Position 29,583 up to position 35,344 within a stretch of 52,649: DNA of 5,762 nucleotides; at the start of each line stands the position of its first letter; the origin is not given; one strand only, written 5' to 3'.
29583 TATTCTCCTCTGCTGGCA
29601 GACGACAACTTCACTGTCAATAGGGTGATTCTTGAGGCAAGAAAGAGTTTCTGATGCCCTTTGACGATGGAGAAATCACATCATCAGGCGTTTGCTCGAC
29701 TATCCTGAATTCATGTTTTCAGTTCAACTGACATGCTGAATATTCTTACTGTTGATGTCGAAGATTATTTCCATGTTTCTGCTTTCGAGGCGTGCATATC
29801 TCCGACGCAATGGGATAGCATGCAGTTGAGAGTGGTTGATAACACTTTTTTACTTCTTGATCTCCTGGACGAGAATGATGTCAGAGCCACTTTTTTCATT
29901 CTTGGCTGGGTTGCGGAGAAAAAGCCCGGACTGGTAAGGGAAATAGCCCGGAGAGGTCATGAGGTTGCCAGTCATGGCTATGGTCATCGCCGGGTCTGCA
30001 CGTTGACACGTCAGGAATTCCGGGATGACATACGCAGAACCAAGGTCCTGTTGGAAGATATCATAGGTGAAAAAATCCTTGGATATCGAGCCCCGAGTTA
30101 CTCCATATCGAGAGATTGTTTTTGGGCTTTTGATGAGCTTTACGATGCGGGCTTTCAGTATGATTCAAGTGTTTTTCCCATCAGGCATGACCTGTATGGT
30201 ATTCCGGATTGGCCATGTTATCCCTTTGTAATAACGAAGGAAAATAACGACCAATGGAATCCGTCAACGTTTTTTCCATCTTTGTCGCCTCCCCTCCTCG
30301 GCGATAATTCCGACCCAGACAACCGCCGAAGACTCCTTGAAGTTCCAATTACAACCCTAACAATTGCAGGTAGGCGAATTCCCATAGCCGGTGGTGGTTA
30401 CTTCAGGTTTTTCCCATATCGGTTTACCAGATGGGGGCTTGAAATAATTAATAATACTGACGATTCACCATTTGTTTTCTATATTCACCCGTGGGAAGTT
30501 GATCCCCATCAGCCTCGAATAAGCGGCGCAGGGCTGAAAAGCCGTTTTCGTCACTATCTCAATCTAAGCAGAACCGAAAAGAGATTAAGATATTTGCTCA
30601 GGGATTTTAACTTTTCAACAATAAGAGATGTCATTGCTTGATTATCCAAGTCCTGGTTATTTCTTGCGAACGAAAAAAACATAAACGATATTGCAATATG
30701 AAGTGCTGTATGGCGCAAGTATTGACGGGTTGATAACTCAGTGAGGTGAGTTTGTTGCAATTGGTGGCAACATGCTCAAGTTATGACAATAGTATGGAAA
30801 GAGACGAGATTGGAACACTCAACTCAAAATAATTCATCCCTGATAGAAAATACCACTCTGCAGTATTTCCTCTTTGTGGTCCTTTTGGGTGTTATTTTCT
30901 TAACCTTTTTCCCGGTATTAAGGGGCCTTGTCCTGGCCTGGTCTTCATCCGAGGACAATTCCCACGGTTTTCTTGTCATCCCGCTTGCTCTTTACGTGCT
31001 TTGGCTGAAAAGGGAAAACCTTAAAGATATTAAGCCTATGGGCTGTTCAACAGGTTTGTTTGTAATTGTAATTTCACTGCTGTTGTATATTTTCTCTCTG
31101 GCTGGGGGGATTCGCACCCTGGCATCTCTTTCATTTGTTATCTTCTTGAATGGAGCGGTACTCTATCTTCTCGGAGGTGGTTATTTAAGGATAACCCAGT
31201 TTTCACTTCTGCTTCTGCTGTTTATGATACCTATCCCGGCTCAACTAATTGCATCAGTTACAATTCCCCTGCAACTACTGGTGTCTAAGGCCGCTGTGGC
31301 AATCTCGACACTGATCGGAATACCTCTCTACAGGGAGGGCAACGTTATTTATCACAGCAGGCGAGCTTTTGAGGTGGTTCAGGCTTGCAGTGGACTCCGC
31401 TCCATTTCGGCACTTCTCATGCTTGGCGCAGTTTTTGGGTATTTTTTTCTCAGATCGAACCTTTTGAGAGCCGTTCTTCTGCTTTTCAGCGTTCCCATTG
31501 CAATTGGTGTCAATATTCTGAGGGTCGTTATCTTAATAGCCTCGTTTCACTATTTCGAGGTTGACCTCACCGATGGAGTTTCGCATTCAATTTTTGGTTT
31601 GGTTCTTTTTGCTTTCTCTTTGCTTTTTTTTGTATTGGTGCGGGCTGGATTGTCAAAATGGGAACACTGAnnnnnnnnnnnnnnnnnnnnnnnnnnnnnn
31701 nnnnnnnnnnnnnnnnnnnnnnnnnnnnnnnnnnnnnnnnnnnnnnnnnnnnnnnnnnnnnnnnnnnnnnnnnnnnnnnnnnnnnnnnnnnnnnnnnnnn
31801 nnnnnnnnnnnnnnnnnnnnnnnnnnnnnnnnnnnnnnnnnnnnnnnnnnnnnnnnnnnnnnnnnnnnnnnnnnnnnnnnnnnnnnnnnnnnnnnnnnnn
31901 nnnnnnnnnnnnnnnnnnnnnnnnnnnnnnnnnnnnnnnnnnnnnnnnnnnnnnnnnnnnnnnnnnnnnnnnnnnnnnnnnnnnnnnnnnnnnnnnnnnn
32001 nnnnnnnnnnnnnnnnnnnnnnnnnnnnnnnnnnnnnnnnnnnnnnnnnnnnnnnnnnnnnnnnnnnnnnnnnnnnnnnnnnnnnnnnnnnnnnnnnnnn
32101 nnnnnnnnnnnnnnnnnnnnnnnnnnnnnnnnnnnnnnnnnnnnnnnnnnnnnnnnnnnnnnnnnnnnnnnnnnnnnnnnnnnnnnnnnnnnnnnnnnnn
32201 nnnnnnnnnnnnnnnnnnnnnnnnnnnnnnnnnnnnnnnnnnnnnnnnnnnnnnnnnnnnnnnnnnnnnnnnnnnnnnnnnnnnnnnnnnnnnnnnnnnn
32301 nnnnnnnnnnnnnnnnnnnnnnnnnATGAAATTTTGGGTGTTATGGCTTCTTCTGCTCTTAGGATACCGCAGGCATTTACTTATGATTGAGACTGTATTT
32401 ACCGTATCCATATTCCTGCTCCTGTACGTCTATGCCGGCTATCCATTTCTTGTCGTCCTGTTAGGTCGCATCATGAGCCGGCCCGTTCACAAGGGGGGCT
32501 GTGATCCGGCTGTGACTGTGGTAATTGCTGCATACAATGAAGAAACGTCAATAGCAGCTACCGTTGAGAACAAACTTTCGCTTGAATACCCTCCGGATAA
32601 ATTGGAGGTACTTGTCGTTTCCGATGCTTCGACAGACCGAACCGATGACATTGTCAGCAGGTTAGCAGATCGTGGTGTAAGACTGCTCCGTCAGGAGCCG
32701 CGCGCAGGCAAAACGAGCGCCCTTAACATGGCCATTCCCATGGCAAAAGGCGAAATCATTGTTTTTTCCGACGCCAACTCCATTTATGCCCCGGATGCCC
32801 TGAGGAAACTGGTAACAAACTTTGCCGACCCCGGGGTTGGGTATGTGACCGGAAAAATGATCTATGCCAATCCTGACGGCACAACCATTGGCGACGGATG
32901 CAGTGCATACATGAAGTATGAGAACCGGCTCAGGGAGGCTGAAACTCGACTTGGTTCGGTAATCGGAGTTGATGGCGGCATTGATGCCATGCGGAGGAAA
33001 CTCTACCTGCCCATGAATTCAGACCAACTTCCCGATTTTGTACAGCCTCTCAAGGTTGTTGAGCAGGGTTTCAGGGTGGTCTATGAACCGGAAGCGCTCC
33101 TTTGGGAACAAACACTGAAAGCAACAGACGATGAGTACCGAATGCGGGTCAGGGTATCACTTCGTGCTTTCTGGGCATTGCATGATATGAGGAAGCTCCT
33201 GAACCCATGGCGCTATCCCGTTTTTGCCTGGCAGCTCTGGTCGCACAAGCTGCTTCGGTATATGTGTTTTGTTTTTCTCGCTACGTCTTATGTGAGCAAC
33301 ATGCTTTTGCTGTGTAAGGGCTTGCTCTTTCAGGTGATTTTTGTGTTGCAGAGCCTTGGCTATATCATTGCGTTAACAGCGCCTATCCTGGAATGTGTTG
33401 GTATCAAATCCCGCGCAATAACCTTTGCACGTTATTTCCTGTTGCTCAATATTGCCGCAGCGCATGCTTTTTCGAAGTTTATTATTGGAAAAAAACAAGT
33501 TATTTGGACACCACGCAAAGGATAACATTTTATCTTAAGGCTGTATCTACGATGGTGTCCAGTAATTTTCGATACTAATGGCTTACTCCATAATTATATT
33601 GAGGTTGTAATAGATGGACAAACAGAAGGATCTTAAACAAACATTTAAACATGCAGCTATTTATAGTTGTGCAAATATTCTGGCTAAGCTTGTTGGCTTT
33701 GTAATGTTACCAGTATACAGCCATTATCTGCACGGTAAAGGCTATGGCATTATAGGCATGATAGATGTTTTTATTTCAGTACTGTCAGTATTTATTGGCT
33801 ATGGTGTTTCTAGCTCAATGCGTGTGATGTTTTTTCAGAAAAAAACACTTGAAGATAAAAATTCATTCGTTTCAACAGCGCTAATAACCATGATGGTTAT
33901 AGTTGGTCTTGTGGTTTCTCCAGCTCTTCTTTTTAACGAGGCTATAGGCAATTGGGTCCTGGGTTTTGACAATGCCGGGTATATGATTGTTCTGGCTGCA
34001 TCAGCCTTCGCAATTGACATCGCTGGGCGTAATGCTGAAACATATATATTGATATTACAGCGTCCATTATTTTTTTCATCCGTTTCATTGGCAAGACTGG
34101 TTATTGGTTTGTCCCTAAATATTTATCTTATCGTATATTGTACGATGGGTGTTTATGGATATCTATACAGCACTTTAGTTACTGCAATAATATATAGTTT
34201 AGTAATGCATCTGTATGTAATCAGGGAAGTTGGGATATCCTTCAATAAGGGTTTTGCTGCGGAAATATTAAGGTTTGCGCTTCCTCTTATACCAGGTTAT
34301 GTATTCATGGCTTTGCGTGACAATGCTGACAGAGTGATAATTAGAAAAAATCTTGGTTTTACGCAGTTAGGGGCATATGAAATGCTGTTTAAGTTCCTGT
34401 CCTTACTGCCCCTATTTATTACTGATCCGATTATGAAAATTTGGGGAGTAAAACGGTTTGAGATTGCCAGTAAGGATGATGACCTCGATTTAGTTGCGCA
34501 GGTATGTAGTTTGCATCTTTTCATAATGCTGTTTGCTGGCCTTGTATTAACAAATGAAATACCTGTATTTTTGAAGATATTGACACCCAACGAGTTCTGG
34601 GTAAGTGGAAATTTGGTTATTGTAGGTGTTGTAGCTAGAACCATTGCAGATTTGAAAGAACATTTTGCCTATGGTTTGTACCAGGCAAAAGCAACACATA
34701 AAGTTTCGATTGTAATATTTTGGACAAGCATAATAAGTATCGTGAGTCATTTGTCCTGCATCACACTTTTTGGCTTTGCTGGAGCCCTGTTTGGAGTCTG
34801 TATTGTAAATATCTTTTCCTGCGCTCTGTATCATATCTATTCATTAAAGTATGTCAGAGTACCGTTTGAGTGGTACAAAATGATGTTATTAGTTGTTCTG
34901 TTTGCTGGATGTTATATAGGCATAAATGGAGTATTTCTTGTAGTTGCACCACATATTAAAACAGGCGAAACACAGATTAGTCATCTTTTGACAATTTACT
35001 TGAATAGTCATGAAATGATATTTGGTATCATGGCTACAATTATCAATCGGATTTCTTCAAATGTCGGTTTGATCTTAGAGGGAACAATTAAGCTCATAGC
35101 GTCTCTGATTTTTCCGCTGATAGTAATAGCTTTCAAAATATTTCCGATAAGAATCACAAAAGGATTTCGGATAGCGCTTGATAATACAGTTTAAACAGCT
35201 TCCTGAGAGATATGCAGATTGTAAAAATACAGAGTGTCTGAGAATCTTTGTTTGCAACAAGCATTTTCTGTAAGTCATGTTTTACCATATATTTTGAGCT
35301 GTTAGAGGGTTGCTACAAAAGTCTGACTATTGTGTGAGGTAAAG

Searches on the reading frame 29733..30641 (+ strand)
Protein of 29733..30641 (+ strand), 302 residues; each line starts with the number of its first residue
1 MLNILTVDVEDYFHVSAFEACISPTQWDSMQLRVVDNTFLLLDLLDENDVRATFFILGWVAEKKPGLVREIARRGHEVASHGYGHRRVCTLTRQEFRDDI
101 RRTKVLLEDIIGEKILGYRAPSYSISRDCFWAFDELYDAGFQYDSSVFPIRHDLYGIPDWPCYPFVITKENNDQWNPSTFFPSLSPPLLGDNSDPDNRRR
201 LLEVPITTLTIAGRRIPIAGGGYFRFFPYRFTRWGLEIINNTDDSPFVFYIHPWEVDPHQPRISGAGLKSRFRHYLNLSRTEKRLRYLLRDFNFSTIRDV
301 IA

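Call 43: search_protein_families(library=pfam, proteins=[window:29733-30641:+])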
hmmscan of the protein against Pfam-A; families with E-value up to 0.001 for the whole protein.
window:29733-30641:+ (302 aa): 2 families
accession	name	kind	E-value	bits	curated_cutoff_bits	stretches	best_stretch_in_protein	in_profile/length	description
PF11959.13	DUF3473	-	9.8e-49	165.1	29.6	2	197-301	26-129/130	Domain of unknown function (DUF3473)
PF01522.26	Polysacc_deac_1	-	7.4e-22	78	23.1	1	35-129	18-112/124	Polysaccharide deacetylase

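Call 55: search_protein_families(library=ncbifam, proteins=[window:29733-30641:+])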
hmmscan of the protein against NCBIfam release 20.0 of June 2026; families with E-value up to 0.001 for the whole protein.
window:29733-30641:+ (302 aa): 9 families
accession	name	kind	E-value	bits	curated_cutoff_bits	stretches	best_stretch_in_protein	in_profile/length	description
TIGR03006.1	pepcterm_polyde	equivalog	2.7e-125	417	276.2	1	3-301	1-271/272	XrtA system polysaccharide deacetylase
TIGR02764.1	spore_ybaN_pdaB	equivalog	7.9e-19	68.2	237.4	1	38-132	21-115/191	polysaccharide deacetylase family sporulation protein PdaB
NF045821.1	PgAcgDacpgdA1_Bac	equivalog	3.1e-14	52.5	400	1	40-128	105-193/282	peptidoglycan-N-acetylglucosamine deacetylase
TIGR02873.1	spore_ylxY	hypoth_equivalog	1.7e-13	50.4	391.5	1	41-126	103-188/268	probable sporulation protein, polysaccharide deacetylase family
TIGR04243.1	nodulat_NodB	equivalog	3.1e-13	49.6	240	1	40-121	19-101/197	chitooligosaccharide deacetylase NodB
TIGR02884.1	spore_pdaA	equivalog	6.4e-11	42.4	298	1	38-121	52-135/224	delta-lactam-biosynthetic de-N-acetylase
NF045822.1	PgAcgDacpgdA2_Bac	equivalog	7.2e-08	32.1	400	1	41-121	87-167/274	peptidoglycan-N-acetylglucosamine deacetylase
NF045820.1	PgAcgDacpgdA_Strep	equivalog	1.4e-06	27.4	800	1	40-129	285-374/463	peptidoglycan-N-acetylglucosamine deacetylase PgdA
TIGR03212.1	uraD_N-term-dom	equivalog_domain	4.2e-06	26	424.6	1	41-146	82-183/297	allantoinase PuuE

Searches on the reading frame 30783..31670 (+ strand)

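Call 43: search_protein_families(library=pfam, proteins=[window:30783-31670:+])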
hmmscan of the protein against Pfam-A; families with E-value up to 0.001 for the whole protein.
window:30783-31670:+ (295 aa): 1 family
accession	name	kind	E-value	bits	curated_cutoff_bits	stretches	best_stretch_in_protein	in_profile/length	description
PF09721.15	Exosortase_EpsH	-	5.9e-61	206.5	25.7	1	37-285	3-250/254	Transmembrane exosortase (Exosortase_EpsH)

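Call 55: search_protein_families(library=ncbifam, proteins=[window:30783-31670:+])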
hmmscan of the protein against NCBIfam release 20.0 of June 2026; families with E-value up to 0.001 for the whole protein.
window:30783-31670:+ (295 aa): 15 families
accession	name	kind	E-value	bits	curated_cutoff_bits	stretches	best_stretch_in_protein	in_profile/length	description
TIGR02602.1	8TM_EpsH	subfamily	4.9e-65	219.4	105.55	1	52-289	3-239/241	exosortase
TIGR03109.2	exosort_XrtA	exception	4e-52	177.2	208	1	30-287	2-256/261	exosortase A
TIGR04152.1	exosort_VPLPA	exception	1.9e-46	159.2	400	1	52-287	3-239/486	VPLPA-CTERM-specific exosortase XrtD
NF038142.1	exosort_XrtW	exception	9.4e-46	156.2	425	1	29-292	3-267/494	exosortase W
NF035943.2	exosort_XrtV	exception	1.4e-41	142.5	313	1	32-291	7-267/270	exosortase V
TIGR03113.1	exosort_XrtB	exception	4.8e-33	114.9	275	1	33-288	4-262/268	exosortase B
TIGR04151.1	exosort_VPDSG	exception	7.4e-20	71.6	300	1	12-285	11-295/306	VPDSG-CTERM-specific exosortase XrtC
TIGR04156.1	cyanoexo_CrtB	exception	5.8e-18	65.4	300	1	57-285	35-261/280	cyanoexosortase B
TIGR04178.1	exo_archaeo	signature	1.2e-17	64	23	1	196-286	1-91/97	exosortase/archaeosortase family protein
TIGR04476.1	exosort_XrtN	exception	9.5e-13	48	200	1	38-278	10-234/406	exosortase N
NF033464.1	cyanoexo_CrtC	exception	2.3e-10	40.5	225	1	32-260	7-245/278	cyanoexosortase C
TIGR04199.1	exosort_xrtJ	exception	5e-08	32.3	200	1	87-277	65-262/522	exosortase J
TIGR03763.1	cyanoexo_CrtA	exception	1.1e-07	31.6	150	1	68-253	41-222/260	cyanoexosortase A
NF033770.1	exosort_XrtT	exception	4.1e-05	22.3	250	1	33-286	4-263/472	exosortase T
TIGR04124.1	archaeo_artE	exception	0.00075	19.6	95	1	167-274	34-134/153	archaeosortase family protein ArtE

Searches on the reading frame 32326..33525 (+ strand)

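Call 44: search_protein_families(library=pfam, proteins=[window:32326-33525:+])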
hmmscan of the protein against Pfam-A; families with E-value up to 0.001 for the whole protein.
window:32326-33525:+ (399 aa): 4 families
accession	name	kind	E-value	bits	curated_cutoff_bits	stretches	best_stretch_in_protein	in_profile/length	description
PF00535.33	Glycos_transf_2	-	1.5e-27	97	23.3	1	64-225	1-162/168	Glycosyl transferase family 2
PF13641.12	Glyco_tranf_2_3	-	1.2e-20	75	27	1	61-265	1-215/230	Glycosyltransferase like family 2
PF13506.12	Glyco_transf_21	-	3.5e-07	30.3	21.7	1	129-185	18-74/174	Glycosyl transferase family 21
PF10111.15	Glyco_tranf_2_2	-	5.7e-06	26.4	27.3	1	64-163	1-103/276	Glycosyltransferase like family 2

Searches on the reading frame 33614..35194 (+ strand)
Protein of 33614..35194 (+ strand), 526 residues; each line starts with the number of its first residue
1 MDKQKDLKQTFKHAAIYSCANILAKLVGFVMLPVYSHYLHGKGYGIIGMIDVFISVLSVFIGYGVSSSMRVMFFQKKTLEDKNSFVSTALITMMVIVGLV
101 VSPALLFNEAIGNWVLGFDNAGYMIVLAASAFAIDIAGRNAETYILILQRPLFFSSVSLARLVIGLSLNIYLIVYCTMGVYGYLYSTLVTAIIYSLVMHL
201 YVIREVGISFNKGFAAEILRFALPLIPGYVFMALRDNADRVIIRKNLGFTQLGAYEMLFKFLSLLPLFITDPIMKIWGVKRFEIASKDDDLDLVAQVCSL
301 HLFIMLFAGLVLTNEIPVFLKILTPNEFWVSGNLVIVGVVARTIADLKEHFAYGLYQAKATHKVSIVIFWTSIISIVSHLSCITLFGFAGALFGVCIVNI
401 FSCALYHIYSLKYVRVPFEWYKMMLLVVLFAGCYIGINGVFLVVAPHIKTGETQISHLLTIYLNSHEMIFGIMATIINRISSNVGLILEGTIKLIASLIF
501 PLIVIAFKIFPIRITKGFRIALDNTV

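Call 44: search_protein_families(library=pfam, proteins=[window:33614-35194:+])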
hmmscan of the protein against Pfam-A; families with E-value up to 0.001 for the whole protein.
window:33614-35194:+ (526 aa): 2 families
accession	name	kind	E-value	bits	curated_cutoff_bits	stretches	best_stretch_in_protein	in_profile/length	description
PF01943.22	Polysacc_synt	-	6.8e-15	55.7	28.2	1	12-274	3-263/274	Polysaccharide biosynthesis protein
PF13440.11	Polysacc_synt_3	-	2.7e-13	50.2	23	1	42-276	9-235/293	Polysaccharide biosynthesis protein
